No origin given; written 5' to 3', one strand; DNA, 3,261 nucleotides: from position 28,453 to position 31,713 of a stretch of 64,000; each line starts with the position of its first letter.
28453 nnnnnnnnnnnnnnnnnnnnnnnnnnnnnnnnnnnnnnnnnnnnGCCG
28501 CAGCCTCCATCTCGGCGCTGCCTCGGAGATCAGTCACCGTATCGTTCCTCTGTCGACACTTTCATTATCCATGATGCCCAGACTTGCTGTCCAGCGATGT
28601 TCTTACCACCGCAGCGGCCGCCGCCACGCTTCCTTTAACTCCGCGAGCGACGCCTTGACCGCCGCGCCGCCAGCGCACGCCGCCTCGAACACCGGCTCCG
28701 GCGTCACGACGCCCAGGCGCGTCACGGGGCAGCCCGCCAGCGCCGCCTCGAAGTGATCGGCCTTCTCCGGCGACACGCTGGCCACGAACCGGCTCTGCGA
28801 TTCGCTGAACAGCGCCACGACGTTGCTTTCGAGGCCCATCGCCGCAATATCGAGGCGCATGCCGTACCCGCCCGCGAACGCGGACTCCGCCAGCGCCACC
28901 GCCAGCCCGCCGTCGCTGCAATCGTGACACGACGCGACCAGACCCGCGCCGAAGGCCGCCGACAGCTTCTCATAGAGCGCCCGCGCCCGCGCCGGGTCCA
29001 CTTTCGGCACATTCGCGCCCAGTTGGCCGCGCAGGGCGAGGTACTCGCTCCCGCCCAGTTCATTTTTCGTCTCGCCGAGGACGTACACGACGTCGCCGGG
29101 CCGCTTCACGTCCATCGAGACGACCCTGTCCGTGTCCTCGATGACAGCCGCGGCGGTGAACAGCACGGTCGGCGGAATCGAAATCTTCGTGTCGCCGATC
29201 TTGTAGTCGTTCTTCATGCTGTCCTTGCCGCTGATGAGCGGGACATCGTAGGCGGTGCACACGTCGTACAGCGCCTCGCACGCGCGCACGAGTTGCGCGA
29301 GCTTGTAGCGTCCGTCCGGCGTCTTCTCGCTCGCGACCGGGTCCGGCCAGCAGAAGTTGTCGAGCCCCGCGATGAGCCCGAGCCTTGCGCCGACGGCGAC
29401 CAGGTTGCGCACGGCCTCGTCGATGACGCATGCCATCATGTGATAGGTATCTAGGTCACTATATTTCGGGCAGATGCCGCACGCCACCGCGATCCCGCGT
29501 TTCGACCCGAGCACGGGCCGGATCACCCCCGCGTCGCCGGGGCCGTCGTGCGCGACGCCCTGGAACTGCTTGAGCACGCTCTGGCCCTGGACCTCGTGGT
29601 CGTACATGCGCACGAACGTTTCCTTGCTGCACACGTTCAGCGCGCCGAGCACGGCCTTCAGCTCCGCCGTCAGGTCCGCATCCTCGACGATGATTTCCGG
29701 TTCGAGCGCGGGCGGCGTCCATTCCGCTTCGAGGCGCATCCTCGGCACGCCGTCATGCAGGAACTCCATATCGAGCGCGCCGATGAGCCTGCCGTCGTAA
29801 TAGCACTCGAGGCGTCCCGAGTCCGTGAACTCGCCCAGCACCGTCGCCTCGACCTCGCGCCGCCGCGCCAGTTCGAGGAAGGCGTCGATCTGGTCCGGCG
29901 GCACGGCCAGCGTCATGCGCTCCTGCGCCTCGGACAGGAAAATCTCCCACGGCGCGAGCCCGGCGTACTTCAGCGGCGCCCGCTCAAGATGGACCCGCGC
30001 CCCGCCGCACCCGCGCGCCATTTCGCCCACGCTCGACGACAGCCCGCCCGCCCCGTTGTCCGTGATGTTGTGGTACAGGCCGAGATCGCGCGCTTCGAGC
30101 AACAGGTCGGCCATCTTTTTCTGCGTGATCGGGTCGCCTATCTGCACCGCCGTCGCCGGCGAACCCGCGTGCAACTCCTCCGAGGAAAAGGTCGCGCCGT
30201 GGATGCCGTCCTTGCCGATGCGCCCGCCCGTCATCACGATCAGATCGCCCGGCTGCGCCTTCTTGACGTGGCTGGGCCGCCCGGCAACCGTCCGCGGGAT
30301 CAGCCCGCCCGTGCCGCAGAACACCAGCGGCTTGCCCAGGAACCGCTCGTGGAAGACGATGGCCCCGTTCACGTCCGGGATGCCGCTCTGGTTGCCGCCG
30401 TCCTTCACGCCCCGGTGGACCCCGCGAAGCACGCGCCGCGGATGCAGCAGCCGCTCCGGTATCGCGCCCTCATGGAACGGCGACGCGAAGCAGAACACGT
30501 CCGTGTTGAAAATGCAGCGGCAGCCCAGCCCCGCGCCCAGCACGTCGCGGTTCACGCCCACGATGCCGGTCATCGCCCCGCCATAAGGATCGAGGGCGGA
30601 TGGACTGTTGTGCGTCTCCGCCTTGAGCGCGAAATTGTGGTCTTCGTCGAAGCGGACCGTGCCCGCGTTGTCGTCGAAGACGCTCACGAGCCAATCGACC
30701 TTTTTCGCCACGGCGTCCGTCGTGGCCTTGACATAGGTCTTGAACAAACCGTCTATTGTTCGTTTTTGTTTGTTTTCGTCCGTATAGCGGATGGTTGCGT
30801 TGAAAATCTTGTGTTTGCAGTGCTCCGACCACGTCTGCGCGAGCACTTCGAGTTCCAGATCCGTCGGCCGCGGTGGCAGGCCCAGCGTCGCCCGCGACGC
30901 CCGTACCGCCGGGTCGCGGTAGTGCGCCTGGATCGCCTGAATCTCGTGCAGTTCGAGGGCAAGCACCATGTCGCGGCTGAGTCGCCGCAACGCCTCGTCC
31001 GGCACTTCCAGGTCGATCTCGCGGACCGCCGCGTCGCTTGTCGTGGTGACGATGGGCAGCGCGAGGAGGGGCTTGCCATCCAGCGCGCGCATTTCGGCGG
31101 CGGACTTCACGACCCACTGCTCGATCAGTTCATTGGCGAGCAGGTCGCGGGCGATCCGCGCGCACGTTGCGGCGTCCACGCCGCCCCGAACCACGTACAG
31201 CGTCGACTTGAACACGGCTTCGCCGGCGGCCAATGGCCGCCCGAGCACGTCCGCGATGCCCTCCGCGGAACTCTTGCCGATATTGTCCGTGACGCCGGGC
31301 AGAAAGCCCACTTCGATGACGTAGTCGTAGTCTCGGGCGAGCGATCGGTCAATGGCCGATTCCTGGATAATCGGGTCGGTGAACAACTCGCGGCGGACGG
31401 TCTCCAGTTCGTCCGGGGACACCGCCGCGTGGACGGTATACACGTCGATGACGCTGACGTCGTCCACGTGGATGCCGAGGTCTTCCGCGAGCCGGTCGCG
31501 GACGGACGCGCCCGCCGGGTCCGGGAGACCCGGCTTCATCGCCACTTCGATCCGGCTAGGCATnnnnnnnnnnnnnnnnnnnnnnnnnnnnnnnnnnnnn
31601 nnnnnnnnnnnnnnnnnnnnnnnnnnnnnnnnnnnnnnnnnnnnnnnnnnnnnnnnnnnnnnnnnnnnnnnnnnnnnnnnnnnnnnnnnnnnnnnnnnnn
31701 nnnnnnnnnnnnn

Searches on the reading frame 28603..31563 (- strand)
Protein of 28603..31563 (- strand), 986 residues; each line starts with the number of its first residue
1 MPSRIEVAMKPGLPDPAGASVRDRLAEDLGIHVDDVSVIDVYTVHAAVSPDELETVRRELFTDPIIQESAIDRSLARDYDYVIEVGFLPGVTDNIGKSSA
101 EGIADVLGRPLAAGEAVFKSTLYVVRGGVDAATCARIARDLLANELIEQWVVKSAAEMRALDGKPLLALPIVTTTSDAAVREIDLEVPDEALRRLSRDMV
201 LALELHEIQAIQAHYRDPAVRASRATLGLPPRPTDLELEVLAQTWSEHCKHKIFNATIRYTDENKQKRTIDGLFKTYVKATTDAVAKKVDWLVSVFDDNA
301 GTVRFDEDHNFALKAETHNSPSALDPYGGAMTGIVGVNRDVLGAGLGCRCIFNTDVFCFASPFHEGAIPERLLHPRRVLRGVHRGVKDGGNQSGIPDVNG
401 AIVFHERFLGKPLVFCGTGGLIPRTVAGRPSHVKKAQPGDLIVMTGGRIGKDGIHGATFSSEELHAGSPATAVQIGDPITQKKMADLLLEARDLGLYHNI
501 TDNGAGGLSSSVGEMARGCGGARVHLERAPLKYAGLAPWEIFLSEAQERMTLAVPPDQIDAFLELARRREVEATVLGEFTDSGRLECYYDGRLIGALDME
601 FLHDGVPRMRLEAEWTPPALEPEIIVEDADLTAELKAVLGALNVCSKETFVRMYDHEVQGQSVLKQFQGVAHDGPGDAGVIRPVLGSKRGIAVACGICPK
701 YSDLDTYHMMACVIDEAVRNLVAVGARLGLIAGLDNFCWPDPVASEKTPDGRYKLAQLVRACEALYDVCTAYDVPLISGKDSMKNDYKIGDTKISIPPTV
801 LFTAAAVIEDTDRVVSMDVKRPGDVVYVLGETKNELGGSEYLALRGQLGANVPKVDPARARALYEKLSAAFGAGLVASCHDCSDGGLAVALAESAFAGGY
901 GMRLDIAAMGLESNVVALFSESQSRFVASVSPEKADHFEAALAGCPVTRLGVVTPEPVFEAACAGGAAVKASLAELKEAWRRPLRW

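Call 76: list_cluster_members(proteins=[window:28603-31563:-, window:38880-40202:+, window:48424-49689:+, window:54285-55328:+, window:53714-54280:+, window:57750-58103:-, window:58100-58963:-, window:55312-56550:-, window:56591-57205:-, window:12038-13198:+])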
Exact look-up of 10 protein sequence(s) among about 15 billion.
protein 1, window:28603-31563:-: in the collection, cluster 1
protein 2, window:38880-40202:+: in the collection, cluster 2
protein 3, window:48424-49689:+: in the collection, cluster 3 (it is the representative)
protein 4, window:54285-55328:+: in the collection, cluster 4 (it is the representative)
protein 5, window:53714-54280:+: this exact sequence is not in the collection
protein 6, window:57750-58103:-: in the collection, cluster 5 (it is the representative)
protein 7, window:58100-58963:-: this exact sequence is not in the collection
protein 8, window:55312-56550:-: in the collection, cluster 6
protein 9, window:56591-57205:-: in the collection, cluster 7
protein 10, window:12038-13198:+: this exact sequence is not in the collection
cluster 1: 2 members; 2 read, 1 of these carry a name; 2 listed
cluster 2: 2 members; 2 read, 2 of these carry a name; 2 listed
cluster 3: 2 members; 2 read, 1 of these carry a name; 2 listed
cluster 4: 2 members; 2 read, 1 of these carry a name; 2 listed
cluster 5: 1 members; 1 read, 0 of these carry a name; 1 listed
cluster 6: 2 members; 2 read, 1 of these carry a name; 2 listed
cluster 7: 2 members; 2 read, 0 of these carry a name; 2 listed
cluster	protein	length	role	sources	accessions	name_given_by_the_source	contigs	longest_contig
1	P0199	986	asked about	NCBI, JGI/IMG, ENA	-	-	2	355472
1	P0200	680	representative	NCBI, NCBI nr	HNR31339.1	MAG TPA: AIR synthase-related protein, partial [Candidatus Hydrogenedentes bacterium] | AIR synthase-related protein [Candidatus Hydrogenedentota bacterium]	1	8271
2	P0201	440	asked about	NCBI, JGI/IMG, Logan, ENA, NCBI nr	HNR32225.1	MAG TPA: amidohydrolase family protein [Candidatus Hydrogenedentes bacterium] | amidohydrolase family protein [Candidatus Hydrogenedentota bacterium]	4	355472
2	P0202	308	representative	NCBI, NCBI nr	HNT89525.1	MAG TPA: amidohydrolase family protein, partial [Candidatus Hydrogenedentes bacterium] | amidohydrolase family protein [Candidatus Hydrogenedentota bacterium]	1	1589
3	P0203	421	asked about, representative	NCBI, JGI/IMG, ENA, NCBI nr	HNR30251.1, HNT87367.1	MAG TPA: uroporphyrinogen decarboxylase family protein [Candidatus Hydrogenedentes ... | uroporphyrinogen decarboxylase family protein [Candidatus Hydrogenedentota bacterium]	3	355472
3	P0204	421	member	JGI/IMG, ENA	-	-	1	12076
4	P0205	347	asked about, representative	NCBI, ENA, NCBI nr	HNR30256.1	MAG TPA: DNA polymerase III subunit delta [Candidatus Hydrogenedentes bacterium] | DNA polymerase III subunit delta [Candidatus Hydrogenedentota bacterium]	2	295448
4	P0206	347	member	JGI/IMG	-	-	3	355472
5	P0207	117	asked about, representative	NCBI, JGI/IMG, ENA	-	-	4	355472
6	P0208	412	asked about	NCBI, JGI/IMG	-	-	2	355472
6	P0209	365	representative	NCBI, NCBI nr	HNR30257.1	MAG TPA: hypothetical protein PKI11_05170, partial [Candidatus Hydrogenedentes bacterium] | hypothetical protein [Candidatus Hydrogenedentota bacterium]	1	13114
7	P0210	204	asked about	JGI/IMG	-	-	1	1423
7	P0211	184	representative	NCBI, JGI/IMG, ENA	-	-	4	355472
